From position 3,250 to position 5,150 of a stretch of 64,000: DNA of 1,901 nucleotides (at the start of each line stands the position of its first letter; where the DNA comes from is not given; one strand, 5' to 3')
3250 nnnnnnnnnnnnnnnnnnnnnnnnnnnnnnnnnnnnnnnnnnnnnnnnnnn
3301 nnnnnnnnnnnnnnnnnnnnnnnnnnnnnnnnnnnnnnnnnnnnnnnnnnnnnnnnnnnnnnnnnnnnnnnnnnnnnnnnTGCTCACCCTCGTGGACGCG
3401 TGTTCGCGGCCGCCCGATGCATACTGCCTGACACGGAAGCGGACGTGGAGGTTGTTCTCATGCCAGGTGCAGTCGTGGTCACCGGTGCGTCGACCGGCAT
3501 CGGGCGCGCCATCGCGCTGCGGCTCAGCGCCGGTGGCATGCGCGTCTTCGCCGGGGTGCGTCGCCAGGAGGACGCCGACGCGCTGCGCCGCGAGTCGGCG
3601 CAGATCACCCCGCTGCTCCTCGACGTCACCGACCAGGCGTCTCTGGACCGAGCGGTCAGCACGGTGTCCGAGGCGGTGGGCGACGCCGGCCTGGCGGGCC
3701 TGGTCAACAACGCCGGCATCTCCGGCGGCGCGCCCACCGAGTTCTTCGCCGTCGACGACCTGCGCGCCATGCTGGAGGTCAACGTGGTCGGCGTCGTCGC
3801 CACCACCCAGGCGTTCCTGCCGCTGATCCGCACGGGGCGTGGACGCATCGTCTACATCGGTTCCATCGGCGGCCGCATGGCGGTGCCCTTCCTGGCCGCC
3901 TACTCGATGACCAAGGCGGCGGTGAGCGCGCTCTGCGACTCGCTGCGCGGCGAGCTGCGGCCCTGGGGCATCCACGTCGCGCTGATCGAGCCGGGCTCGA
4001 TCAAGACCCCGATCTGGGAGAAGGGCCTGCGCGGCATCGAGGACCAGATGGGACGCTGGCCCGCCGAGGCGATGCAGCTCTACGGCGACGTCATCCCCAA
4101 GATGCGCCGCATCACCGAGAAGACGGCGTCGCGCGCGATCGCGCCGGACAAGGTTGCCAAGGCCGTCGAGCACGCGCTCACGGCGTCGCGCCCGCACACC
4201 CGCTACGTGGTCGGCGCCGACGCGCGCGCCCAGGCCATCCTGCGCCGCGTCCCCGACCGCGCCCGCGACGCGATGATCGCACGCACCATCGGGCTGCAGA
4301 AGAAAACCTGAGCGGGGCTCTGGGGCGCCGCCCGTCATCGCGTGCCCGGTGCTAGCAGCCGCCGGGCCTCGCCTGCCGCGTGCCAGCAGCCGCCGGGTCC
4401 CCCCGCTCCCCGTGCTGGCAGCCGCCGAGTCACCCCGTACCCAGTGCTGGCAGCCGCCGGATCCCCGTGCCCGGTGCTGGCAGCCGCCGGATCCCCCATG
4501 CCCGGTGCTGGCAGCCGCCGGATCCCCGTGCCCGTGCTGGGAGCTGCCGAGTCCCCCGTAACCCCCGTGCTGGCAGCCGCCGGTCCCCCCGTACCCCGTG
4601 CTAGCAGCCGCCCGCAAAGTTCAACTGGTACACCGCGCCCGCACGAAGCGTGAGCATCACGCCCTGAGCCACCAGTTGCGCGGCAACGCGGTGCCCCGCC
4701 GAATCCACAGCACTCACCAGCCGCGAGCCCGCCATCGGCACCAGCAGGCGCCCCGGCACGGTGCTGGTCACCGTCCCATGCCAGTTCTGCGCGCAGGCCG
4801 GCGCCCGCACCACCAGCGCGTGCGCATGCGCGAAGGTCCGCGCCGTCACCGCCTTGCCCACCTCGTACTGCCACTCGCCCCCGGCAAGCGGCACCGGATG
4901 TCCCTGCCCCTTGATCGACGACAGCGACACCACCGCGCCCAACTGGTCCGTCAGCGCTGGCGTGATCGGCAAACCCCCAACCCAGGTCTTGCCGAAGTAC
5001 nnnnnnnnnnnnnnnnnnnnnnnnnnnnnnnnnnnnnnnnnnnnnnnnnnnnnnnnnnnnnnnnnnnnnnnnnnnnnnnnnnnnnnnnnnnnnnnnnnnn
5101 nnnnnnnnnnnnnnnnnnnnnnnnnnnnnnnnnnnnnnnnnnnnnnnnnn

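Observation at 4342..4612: ~30-bp tandem repeat array (about 9 units) in the convergent gap after the secreted glycosidase-like gene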

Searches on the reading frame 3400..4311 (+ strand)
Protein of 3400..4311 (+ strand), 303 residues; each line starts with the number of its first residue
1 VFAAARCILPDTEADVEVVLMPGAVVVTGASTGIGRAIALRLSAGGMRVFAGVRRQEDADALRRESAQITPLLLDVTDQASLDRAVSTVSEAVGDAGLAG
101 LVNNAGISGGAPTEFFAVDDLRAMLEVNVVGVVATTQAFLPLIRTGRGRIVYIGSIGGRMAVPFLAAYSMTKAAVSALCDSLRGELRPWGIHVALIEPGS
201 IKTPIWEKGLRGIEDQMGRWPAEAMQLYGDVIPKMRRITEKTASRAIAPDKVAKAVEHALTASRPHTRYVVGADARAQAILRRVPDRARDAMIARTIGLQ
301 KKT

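Call 6: search_protein_families(library=pfam, proteins=[window:3400-4311:+], max_evalue=0.01)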
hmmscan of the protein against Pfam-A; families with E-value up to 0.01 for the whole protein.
window:3400-4311:+ (303 aa): 7 families
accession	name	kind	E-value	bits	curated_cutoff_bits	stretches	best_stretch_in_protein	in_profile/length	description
PF00106.31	adh_short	-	6.1e-46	156.8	26.6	1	24-208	2-189/195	short chain dehydrogenase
PF13561.12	adh_short_C2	-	5.1e-32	111.8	27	1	29-221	1-195/236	Enoyl-(Acyl carrier protein) reductase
PF08659.16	KR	-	9.7e-12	45.6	22.6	1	23-184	1-165/180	KR domain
PF08643.16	DUF1776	-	7e-08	32.7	25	1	116-283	111-286/294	Fungal family of unknown function (DUF1776)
PF13460.12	NAD_binding_10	-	2.6e-05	24.6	27.2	1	29-97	1-68/184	NAD(P)H-binding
PF01370.27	Epimerase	-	3e-05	24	20.9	1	25-181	1-155/240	NAD dependent epimerase/dehydratase family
PF05368.20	NmrA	-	0.0035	17.4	27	1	24-90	4-71/298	NmrA-like family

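Call 50: find_encoding_contigs(protein=window:3460-4311:+, flank=1500, max_places=10)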
Protein window:3460-4311:+ (283 aa): 2 contigs read that carry it; 1 place shown.
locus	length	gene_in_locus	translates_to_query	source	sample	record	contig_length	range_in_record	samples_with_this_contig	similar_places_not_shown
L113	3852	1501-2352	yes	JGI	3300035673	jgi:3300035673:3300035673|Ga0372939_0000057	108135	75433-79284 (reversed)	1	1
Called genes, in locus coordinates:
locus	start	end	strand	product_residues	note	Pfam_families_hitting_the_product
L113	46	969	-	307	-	PF00892:EamA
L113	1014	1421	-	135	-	PF08445:FR47 (weak)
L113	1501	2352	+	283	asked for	PF00106:adh_short, PF01370:Epimerase (faint), PF08659:KR, PF13460:NAD_binding_10 (weak), PF13561:adh_short_C2, PF08643:DUF1776 (weak)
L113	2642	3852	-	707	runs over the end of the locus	-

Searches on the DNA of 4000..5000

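Call 15: search_rna_families(source=window, start=4000, end=5000, threshold=evalue, max_evalue=1)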
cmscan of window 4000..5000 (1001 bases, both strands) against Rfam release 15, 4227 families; matches with E-value up to 1: 0.
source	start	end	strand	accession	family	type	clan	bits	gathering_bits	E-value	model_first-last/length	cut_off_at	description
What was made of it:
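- On Known RNA families (Rfam 15): 0 matches at E<=1 in 4000-5000, both strands (call 15).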
